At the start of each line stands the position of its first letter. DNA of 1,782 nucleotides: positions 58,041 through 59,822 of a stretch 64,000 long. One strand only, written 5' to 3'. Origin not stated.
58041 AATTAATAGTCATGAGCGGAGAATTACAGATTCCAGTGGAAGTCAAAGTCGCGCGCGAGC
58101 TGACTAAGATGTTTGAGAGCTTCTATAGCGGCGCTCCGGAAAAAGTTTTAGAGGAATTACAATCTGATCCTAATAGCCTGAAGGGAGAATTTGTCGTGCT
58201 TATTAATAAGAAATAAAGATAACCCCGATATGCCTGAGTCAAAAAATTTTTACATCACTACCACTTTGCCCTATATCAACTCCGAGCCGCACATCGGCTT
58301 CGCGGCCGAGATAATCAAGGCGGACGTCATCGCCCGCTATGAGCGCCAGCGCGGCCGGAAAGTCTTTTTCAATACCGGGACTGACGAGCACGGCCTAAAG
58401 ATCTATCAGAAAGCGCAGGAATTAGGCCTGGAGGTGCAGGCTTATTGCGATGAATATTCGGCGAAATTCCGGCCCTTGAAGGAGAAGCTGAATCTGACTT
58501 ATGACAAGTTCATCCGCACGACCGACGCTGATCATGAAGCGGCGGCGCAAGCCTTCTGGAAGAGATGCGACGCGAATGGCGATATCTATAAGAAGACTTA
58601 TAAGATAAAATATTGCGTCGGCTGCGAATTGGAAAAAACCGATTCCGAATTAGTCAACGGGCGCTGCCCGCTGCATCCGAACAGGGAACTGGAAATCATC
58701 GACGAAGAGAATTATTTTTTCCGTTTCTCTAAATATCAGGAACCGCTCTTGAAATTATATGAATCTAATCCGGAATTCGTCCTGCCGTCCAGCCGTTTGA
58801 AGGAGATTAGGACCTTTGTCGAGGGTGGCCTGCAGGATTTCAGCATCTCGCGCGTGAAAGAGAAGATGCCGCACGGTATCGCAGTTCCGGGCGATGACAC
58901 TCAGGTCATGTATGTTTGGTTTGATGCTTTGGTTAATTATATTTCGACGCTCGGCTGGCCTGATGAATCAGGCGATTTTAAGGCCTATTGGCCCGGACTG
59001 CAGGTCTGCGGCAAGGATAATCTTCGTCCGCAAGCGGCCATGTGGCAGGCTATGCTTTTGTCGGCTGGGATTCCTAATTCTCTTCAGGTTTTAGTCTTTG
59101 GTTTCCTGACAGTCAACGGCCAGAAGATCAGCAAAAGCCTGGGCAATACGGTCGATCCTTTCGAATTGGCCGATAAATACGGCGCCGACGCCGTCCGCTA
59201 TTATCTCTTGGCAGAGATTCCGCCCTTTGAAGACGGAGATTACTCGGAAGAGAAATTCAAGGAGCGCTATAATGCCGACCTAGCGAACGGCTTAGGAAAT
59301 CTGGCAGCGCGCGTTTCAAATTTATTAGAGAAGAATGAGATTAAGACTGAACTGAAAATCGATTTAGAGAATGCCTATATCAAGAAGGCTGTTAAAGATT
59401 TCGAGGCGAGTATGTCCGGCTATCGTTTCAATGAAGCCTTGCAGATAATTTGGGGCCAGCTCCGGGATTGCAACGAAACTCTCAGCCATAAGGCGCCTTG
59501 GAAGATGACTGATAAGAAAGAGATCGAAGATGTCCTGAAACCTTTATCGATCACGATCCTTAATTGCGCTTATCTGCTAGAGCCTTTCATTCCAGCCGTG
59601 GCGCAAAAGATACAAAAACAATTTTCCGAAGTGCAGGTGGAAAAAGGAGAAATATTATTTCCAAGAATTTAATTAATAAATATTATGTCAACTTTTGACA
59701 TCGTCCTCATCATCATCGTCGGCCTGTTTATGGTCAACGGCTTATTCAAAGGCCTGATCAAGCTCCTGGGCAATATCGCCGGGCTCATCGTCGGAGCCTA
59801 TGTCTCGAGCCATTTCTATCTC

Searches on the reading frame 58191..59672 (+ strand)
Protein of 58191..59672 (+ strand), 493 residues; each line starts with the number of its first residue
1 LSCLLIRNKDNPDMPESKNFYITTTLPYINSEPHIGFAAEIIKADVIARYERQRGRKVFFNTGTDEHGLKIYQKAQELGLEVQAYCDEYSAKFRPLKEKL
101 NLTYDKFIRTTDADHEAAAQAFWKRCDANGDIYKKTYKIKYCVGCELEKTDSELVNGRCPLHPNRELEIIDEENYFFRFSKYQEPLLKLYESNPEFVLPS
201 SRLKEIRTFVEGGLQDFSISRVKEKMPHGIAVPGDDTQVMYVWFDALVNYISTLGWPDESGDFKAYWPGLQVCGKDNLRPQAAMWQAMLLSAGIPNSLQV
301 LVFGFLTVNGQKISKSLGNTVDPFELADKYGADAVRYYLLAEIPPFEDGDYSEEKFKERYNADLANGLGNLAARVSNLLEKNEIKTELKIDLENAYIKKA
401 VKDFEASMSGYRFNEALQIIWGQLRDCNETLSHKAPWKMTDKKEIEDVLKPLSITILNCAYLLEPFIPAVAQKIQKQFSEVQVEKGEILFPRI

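Call 76: search_protein_families(library=pfam, proteins=[window:58191-59672:+], max_evalue=0.0001)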
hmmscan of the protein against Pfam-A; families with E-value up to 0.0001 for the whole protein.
window:58191-59672:+ (493 aa): 4 families
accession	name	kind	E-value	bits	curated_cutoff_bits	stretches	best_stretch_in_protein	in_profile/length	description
PF09334.17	tRNA-synt_1g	-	2.2e-97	326.7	20.1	2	153-375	163-390/391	tRNA synthetases class I (M)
PF00133.28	tRNA-synt_1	-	3.4e-30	105.6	22.7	2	236-340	295-403/414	tRNA synthetases class I (I, L, M and V)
PF01406.26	tRNA-synt_1e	-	7.6e-11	42.4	27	0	303-342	244-283/301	tRNA synthetases class I (C) catalytic domain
PF08264.19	Anticodon_1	-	5.9e-05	23.4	25.1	0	397-476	8-88/148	Anticodon-binding domain of tRNA ligase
